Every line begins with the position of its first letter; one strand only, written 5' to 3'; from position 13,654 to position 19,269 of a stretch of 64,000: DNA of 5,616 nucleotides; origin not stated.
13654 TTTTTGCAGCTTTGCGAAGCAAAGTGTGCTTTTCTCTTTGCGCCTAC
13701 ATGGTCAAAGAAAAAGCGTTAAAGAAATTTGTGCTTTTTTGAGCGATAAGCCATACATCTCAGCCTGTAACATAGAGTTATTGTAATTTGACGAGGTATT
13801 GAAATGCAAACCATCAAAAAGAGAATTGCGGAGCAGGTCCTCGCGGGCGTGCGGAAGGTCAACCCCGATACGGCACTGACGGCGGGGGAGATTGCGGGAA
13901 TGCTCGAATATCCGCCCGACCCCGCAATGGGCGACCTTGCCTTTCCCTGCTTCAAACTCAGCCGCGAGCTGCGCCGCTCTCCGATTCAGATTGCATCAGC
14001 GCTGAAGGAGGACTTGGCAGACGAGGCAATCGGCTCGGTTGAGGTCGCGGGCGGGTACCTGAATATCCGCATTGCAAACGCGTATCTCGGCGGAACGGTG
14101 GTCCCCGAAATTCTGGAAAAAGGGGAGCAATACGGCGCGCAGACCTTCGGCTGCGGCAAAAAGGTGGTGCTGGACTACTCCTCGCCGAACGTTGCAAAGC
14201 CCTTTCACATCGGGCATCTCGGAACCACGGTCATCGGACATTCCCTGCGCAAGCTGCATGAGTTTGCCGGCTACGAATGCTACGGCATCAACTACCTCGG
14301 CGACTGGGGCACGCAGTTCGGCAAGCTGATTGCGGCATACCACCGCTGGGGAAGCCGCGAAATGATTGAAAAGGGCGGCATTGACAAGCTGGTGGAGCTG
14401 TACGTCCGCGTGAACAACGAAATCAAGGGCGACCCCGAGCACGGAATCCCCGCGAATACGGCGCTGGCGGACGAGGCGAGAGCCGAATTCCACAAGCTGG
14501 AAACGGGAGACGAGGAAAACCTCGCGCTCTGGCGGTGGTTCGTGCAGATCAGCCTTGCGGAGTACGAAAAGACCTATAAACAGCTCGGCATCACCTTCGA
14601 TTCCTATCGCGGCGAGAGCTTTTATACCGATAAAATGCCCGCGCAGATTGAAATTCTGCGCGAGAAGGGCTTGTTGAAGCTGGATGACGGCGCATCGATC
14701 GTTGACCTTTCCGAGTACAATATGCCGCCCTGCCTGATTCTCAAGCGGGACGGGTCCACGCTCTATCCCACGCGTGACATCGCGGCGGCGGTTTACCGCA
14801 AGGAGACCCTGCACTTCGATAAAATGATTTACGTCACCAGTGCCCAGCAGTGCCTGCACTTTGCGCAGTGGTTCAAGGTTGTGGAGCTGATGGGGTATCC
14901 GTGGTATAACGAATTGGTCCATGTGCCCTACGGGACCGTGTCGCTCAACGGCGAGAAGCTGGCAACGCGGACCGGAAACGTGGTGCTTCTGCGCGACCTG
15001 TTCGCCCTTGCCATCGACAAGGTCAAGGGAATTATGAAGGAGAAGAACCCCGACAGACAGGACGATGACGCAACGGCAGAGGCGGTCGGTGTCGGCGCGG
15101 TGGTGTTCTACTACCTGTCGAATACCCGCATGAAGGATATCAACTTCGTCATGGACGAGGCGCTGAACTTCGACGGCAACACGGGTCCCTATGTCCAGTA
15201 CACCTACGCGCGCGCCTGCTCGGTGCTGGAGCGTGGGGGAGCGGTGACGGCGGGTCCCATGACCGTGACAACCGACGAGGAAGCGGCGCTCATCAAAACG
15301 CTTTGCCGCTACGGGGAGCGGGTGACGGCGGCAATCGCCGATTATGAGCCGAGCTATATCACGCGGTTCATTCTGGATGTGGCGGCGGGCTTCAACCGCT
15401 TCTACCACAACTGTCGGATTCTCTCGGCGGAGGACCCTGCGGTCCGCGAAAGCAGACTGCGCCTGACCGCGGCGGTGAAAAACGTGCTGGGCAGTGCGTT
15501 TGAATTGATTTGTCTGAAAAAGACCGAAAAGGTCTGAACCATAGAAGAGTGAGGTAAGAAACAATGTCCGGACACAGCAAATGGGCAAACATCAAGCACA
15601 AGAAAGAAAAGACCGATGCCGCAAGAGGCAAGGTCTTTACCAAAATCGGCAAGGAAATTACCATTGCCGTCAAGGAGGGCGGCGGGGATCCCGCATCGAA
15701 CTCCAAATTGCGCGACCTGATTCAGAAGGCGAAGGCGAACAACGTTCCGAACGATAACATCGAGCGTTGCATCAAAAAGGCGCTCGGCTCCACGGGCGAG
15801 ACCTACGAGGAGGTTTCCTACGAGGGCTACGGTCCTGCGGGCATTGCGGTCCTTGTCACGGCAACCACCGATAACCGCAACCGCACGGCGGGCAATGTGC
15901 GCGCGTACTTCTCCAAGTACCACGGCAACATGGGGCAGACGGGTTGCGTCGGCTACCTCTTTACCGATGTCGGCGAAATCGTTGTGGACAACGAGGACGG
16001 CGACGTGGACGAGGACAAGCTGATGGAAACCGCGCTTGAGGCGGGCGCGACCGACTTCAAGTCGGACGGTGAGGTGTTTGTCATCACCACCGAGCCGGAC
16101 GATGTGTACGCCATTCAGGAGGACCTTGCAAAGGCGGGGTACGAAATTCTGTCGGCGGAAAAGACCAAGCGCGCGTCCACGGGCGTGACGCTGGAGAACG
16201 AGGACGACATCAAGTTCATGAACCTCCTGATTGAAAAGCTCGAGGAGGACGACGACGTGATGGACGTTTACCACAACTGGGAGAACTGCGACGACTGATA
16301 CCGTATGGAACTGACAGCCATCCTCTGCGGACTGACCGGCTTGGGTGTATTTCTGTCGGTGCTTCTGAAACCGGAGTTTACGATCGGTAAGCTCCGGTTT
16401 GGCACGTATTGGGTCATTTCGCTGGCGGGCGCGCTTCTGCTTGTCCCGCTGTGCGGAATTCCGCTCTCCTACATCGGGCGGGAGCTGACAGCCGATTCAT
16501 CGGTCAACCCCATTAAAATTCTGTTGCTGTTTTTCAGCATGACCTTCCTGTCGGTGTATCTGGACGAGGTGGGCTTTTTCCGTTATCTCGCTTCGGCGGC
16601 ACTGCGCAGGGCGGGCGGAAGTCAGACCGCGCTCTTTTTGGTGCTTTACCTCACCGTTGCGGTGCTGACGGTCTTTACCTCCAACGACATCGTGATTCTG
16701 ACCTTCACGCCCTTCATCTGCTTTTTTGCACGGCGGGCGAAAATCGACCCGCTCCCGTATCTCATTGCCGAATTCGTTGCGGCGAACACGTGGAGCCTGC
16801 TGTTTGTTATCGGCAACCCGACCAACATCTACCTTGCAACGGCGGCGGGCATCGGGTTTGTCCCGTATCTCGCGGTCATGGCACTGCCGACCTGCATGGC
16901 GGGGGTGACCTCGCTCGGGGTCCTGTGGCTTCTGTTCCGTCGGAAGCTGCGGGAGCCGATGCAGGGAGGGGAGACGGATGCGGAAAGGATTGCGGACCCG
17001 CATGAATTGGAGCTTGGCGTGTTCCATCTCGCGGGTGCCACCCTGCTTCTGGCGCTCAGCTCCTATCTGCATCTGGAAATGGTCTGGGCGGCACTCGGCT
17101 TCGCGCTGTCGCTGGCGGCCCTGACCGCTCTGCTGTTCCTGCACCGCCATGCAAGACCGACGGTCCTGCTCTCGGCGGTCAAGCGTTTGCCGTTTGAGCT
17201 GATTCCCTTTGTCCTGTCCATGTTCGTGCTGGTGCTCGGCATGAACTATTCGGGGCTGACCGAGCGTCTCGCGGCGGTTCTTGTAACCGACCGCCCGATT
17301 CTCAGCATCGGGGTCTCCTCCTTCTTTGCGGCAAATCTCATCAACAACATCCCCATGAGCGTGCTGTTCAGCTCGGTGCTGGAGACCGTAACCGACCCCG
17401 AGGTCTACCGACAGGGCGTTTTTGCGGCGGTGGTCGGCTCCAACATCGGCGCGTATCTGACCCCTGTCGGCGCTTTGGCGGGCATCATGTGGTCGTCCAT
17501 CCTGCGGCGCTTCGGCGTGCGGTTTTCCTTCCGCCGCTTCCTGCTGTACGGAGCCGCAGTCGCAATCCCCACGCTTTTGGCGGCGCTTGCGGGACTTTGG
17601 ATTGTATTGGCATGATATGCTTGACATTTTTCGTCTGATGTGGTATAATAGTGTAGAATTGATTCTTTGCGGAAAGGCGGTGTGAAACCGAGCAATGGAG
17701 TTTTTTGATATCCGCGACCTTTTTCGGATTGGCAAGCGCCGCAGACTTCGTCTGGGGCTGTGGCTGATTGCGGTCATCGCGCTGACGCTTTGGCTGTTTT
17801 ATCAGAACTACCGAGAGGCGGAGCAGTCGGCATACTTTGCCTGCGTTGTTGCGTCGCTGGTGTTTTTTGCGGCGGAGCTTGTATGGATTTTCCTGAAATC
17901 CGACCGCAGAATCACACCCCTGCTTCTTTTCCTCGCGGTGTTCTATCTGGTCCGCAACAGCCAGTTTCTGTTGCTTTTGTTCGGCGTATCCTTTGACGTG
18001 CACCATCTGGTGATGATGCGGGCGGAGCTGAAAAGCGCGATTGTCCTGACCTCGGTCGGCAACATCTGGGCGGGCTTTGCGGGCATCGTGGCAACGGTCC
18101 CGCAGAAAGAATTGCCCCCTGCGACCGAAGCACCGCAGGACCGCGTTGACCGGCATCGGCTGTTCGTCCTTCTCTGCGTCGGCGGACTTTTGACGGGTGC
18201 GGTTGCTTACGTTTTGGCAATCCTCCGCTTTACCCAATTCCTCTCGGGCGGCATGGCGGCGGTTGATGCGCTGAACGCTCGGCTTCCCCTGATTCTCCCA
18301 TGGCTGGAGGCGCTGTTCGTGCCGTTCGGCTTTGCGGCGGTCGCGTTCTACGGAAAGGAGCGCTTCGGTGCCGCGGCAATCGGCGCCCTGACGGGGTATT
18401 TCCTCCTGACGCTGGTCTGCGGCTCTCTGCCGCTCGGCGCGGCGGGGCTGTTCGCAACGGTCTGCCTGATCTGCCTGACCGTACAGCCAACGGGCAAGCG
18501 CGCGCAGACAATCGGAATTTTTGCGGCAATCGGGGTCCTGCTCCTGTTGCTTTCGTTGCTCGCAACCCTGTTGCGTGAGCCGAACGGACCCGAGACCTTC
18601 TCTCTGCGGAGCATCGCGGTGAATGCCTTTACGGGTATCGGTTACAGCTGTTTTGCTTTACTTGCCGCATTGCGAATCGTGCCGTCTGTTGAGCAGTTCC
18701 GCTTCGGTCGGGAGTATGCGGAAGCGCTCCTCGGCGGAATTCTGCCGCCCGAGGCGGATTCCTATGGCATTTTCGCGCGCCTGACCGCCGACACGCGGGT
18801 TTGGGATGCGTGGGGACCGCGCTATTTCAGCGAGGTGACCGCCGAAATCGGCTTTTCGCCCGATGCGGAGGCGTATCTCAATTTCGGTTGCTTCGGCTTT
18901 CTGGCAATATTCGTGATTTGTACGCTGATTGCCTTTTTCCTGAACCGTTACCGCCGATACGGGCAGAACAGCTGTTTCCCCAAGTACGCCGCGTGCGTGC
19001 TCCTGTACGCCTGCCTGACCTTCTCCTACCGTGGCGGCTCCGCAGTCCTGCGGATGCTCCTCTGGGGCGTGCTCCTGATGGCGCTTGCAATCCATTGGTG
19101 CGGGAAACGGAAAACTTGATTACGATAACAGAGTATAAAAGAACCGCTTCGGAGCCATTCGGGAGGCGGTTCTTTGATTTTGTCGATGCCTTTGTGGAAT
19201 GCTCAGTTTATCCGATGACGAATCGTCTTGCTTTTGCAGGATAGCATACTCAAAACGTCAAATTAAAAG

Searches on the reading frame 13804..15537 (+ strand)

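Call 10: search_protein_families(library=pfam, proteins=[window:13804-15537:+], max_evalue=0.00001)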
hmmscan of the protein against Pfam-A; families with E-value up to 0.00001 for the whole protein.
window:13804-15537:+ (577 aa): 3 families
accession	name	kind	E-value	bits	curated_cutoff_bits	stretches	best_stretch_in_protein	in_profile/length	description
PF00750.26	tRNA-synt_1d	-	4.6e-91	305.8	23.3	1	100-448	2-347/349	tRNA synthetases class I (R), catalytic domain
PF05746.21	DALR_1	-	1.4e-23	83.7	22.3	1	464-576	1-116/117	DALR anticodon binding domain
PF03485.21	Arg_tRNA_synt_N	-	9.8e-14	52.2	21.5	1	16-90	15-85/85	Arginyl tRNA synthetase N terminal domain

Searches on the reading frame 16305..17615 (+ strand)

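Call 10: search_protein_families(library=pfam, proteins=[window:16305-17615:+], max_evalue=0.00001)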
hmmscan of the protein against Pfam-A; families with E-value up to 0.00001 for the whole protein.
window:16305-17615:+ (436 aa): 2 families
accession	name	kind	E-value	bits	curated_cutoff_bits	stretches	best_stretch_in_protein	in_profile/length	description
PF03600.22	CitMHS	-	2.4e-41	142.4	31.9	1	36-360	12-315/336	Citrate transporter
PF02040.21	ArsB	-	3.2e-31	109.6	22.2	1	73-435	55-423/423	Arsenical pump membrane protein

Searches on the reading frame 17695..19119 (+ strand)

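Call 10: search_protein_families(library=pfam, proteins=[window:17695-19119:+], max_evalue=0.00001)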
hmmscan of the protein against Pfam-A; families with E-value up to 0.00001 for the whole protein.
window:17695-19119:+ (474 aa): 1 family
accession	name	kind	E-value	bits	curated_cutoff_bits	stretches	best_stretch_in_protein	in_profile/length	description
PF14296.11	O-ag_pol_Wzy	-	4.9e-12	45.7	26.6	1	27-462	10-453/468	O-antigen polysaccharide polymerase Wzy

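Call 84: search_protein_families(library=ncbifam, proteins=[window:17695-19116:+], max_evalue=0.001)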
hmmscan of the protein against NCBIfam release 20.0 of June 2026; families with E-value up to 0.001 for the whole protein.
window:17695-19116:+ (474 aa): 0 families
